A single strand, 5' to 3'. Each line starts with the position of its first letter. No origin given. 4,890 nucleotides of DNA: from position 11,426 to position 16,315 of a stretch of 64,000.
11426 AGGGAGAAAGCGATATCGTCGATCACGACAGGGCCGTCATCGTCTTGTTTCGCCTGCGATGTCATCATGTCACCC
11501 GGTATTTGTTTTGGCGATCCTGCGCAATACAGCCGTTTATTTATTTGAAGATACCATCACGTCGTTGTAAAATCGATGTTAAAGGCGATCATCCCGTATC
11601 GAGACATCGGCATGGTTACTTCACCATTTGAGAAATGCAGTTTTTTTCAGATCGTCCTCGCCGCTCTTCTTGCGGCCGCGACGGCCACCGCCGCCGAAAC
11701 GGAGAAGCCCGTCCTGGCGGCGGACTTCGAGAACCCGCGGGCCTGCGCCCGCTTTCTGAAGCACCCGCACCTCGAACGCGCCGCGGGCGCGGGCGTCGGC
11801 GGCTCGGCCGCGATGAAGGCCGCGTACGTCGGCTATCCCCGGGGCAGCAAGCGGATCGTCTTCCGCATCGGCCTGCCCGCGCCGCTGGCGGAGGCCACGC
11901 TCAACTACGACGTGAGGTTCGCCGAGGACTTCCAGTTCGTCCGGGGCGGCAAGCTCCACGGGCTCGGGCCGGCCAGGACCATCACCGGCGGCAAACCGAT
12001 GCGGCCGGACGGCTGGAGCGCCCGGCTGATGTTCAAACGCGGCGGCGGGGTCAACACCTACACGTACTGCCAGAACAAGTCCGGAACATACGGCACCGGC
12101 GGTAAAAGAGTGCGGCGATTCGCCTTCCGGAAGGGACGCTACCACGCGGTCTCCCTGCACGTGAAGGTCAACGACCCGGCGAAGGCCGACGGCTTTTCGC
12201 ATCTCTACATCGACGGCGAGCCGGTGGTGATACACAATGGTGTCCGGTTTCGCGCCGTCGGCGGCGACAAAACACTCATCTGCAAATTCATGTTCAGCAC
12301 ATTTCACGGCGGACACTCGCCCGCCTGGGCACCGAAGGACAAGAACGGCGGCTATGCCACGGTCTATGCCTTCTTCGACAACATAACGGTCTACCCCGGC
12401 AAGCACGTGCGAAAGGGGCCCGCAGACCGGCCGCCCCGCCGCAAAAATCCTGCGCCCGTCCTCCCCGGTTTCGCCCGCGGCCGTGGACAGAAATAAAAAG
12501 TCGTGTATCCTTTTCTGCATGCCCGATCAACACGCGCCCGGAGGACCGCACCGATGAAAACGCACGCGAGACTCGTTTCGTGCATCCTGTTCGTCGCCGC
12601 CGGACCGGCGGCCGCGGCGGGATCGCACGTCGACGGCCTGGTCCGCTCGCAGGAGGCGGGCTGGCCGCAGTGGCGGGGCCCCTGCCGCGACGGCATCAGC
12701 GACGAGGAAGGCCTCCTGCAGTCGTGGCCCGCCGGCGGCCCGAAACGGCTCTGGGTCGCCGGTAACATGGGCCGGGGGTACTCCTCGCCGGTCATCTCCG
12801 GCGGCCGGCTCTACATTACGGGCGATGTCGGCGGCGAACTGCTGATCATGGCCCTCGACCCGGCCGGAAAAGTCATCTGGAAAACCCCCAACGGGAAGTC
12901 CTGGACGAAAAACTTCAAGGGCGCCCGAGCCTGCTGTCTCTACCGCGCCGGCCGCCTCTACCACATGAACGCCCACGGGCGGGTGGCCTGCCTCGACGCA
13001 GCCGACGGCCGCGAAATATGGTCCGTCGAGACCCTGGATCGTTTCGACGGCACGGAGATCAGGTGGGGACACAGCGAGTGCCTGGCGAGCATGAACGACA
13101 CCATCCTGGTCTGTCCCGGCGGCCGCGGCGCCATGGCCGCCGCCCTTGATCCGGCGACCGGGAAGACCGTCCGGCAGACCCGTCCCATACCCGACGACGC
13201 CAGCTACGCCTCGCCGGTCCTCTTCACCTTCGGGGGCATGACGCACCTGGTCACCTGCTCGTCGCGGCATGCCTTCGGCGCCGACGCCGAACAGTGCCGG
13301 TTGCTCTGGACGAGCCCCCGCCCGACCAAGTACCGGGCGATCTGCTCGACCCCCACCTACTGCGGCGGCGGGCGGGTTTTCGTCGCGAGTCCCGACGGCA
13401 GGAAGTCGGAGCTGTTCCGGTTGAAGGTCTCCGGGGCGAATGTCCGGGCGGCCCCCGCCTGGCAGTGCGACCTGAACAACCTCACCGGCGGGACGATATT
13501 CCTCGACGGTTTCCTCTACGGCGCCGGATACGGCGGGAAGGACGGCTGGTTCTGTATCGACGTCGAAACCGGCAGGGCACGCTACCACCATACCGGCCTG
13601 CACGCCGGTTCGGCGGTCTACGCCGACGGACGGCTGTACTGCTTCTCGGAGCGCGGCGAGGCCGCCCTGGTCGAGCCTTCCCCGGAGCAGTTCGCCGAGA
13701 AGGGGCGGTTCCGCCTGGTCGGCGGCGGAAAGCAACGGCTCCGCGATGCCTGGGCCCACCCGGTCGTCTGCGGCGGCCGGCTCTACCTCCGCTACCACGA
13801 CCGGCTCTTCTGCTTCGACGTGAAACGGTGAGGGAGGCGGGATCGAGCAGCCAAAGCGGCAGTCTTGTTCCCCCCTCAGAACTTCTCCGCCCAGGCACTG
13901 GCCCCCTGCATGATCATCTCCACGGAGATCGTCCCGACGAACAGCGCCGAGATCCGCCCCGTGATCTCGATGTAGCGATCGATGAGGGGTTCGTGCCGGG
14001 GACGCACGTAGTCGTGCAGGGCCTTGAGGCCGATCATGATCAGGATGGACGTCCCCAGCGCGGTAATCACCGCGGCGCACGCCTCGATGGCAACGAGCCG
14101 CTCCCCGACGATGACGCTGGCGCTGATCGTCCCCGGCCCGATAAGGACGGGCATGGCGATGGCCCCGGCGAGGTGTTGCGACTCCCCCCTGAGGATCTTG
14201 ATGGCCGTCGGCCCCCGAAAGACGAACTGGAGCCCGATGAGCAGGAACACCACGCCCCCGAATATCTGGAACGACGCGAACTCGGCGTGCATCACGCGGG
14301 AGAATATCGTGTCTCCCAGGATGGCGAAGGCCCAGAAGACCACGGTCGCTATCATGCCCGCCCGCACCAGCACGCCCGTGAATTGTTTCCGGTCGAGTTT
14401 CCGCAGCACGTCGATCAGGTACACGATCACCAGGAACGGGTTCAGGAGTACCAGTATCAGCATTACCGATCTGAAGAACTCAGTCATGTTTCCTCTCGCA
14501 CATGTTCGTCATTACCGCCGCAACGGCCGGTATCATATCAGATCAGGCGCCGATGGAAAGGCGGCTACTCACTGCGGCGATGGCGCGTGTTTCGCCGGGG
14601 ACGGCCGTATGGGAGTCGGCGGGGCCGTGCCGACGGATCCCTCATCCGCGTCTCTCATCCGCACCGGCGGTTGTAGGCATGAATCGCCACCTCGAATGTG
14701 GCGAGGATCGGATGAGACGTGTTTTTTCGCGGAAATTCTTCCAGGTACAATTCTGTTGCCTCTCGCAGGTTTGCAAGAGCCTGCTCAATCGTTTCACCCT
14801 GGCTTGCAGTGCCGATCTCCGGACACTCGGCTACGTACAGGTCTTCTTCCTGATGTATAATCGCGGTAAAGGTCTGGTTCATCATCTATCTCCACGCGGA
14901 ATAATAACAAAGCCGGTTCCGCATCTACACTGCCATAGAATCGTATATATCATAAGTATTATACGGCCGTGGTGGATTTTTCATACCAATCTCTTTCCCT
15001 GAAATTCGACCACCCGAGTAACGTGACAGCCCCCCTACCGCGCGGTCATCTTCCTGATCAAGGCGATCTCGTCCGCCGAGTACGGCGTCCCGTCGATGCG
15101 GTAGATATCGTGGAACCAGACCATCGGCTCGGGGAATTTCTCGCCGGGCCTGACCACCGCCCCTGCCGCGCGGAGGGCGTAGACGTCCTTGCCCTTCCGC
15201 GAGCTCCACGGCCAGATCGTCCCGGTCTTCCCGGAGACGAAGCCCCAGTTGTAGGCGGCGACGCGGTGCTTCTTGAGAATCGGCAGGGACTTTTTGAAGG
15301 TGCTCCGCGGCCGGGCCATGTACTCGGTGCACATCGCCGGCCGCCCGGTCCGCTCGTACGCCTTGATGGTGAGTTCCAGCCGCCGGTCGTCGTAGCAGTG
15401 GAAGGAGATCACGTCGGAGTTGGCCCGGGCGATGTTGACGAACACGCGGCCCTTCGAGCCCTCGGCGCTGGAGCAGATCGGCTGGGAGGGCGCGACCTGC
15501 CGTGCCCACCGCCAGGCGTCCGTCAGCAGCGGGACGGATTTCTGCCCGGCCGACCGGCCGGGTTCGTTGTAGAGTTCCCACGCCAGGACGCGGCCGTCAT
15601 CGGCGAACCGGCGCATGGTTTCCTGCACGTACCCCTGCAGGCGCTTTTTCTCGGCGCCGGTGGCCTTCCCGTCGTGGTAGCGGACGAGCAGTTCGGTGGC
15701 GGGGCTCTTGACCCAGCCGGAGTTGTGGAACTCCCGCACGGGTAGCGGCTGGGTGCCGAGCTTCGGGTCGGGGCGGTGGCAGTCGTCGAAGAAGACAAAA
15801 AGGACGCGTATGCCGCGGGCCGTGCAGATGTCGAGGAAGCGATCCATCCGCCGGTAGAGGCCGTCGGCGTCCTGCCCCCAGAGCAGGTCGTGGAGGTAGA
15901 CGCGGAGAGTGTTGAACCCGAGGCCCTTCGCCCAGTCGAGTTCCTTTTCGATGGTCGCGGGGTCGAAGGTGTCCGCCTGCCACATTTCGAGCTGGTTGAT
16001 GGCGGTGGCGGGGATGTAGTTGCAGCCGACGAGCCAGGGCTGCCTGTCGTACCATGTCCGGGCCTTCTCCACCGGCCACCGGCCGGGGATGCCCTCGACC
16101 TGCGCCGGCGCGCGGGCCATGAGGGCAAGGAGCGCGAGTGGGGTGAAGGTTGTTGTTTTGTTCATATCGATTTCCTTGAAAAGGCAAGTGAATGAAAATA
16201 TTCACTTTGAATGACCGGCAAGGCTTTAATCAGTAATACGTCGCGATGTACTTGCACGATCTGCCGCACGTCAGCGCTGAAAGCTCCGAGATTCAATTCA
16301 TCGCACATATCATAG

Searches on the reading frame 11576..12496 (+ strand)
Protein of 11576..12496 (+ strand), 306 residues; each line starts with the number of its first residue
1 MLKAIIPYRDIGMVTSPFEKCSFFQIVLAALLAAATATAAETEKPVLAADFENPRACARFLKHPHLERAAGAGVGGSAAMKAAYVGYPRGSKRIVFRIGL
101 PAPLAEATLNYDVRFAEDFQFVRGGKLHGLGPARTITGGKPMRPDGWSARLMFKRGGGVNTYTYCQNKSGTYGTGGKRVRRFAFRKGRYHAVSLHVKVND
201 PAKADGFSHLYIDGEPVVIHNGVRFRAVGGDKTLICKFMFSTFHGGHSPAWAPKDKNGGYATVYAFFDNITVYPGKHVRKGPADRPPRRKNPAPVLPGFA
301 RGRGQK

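Call 15: search_protein_families(library=pfam, proteins=[window:11576-12496:+], max_evalue=0.00001)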
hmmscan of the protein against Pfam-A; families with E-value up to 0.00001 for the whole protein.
window:11576-12496:+ (306 aa): 1 family
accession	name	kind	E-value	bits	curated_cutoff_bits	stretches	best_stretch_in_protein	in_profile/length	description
PF21294.4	Polysacc_lyase_14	-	9.7e-29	101.1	27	1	105-257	42-208/215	Polysaccharide lyase 14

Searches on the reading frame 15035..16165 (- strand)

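Call 15: search_protein_families(library=pfam, proteins=[window:15035-16165:-], max_evalue=0.00001)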
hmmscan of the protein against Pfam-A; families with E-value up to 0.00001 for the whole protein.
window:15035-16165:- (376 aa): 1 family
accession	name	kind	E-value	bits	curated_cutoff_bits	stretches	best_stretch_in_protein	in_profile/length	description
PF00150.24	Cellulase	-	8.5e-06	25.9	23.5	0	68-234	19-167/272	Cellulase (glycosyl hydrolase family 5)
